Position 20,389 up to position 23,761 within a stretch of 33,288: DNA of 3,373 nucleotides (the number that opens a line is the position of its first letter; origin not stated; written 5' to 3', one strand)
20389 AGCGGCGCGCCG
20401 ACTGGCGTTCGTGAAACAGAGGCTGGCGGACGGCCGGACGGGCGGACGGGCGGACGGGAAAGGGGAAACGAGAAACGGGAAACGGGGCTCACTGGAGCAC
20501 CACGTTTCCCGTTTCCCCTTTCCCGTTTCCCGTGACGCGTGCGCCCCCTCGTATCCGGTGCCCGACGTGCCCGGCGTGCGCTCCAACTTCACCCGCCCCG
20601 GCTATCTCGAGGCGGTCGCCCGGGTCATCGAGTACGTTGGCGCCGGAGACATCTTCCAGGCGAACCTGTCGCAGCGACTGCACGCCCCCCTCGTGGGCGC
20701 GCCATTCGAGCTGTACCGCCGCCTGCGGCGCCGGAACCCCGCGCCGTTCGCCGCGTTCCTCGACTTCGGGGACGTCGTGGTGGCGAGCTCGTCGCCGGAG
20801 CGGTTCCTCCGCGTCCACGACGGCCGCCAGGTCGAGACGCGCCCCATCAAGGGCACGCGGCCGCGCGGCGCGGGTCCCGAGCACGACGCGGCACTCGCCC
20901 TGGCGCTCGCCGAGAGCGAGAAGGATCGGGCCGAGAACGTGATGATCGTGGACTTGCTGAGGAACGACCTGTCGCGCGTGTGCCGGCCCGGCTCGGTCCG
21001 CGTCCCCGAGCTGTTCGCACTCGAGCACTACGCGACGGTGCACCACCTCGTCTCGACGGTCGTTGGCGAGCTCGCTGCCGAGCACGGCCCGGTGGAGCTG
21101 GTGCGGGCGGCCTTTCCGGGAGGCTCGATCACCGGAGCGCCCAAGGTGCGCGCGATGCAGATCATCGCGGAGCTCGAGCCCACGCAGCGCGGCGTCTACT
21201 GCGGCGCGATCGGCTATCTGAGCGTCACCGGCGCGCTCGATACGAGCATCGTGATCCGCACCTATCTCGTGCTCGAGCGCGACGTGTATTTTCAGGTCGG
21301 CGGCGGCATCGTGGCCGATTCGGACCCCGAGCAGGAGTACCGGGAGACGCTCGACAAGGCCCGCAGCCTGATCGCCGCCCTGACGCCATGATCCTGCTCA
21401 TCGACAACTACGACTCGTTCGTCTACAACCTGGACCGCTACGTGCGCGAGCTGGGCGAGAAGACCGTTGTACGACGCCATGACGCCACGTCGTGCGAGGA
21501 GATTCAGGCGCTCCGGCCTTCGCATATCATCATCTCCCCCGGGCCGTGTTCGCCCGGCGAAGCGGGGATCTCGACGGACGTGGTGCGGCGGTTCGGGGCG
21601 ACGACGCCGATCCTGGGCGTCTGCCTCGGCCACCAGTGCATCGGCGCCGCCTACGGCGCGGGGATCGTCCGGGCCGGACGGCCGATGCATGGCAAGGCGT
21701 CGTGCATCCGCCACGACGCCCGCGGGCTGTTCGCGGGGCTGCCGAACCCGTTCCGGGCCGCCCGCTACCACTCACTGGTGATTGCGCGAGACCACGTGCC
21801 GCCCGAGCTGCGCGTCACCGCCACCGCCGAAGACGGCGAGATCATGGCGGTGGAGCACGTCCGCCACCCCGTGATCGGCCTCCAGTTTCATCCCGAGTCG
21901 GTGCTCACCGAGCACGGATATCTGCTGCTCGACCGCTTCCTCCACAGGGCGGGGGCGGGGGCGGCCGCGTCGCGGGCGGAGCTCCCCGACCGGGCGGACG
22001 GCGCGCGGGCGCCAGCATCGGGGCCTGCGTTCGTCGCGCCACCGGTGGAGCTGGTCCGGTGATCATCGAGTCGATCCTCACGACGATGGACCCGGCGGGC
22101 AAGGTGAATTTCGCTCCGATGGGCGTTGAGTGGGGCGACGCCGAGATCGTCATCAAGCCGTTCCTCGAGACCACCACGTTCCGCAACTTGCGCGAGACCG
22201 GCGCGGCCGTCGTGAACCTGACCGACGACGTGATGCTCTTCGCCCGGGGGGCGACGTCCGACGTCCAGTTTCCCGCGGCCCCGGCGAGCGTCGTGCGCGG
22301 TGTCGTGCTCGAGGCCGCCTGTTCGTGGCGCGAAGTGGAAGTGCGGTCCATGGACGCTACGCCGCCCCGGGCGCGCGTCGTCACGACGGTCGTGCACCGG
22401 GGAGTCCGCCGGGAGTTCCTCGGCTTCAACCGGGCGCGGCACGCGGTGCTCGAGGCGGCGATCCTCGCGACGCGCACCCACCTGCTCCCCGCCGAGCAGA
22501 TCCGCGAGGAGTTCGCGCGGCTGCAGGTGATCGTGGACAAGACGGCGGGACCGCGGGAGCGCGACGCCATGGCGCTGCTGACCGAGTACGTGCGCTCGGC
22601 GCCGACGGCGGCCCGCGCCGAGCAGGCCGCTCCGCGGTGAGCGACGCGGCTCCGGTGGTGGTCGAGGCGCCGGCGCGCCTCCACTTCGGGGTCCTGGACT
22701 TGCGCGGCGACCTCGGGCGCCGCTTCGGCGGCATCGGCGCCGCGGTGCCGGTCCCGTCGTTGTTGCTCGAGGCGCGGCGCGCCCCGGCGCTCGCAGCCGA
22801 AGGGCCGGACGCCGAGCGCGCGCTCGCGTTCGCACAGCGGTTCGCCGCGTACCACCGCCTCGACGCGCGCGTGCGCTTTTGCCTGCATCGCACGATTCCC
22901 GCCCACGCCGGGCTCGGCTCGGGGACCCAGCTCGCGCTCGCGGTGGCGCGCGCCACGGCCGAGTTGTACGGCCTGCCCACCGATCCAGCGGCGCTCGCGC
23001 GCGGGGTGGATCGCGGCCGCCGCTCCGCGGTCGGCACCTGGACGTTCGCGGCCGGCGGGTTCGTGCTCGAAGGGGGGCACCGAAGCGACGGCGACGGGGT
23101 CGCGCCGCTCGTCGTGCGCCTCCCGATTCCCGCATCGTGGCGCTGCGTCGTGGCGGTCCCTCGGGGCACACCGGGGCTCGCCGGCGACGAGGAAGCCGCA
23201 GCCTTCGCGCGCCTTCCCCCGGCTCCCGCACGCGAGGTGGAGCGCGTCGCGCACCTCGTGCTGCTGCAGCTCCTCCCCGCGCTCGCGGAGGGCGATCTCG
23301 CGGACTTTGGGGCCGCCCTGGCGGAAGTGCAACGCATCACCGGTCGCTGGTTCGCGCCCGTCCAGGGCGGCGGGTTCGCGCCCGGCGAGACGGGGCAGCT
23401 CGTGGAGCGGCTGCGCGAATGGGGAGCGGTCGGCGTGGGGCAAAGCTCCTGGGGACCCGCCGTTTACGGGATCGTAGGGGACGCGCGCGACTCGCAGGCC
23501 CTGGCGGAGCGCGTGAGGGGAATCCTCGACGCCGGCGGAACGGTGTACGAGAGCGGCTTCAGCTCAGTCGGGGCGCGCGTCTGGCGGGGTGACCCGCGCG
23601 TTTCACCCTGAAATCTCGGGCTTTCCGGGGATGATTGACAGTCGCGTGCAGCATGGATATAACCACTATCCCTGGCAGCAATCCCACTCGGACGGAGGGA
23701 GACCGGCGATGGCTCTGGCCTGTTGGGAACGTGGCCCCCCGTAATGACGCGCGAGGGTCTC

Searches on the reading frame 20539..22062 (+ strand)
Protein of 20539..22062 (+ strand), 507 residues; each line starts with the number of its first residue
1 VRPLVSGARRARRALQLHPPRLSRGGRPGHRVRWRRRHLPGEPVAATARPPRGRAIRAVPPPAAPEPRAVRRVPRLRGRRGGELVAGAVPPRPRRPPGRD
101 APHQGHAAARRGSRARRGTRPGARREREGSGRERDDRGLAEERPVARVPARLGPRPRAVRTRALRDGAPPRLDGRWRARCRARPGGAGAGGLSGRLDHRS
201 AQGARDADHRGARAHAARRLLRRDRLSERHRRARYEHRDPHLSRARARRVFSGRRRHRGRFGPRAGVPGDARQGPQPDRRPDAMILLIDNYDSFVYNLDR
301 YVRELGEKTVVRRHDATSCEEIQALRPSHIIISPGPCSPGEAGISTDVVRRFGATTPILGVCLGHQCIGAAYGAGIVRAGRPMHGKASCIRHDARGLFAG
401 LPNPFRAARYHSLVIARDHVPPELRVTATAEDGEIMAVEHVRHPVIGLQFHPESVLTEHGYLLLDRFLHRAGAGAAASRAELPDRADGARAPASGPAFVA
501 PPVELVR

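Call 60: search_protein_families(library=pfam, proteins=[window:20539-22062:+], max_evalue=0.01)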
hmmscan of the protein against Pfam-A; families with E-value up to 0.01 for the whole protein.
window:20539-22062:+ (507 aa): 2 families
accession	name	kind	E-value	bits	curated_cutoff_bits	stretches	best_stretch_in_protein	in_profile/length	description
PF00117.34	GATase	-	3.2e-54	183.9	22.8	1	286-469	1-188/190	Glutamine amidotransferase class-I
PF07722.19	Peptidase_C26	-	8.7e-10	39.2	20.5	1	354-453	104-219/219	Peptidase C26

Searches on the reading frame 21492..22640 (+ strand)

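Call 60: search_protein_families(library=pfam, proteins=[window:21492-22640:+], max_evalue=0.01)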
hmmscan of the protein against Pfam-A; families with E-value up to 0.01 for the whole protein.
window:21492-22640:+ (382 aa): 2 families
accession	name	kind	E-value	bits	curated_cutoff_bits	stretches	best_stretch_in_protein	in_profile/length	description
PF04289.18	DUF447_N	-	1.2e-22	80.4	24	1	193-306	2-113/114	Protein of unknown function (DUF447) N-terminal domain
PF20766.2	DUF447_C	-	1.3e-13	51.1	24.8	1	313-365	1-53/53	Protein of unknown function (DUF447)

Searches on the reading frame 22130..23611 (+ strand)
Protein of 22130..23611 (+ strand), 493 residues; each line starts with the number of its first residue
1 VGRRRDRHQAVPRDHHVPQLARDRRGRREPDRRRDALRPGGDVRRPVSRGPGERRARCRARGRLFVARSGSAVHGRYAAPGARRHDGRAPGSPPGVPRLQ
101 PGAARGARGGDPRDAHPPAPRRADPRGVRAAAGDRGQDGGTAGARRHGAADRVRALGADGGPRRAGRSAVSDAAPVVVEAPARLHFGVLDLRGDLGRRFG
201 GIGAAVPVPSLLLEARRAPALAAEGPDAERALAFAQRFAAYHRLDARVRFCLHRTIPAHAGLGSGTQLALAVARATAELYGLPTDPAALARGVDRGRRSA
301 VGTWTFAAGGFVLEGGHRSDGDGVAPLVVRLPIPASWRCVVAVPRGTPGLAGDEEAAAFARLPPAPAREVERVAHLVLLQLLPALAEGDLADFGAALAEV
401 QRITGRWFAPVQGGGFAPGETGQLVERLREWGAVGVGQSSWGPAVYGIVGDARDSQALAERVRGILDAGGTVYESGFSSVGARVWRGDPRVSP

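Call 60: search_protein_families(library=pfam, proteins=[window:22130-23611:+], max_evalue=0.01)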
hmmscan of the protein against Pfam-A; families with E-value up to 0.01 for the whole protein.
window:22130-23611:+ (493 aa): 2 families
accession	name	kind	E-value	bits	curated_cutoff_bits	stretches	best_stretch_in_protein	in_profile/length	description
PF00288.32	GHMP_kinases_N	-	5.2e-09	36.6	22.3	1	238-293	10-63/87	GHMP kinases N terminal domain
PF08544.19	GHMP_kinases_C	-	1.8e-07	31.9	21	1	381-463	1-80/85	GHMP kinases C terminal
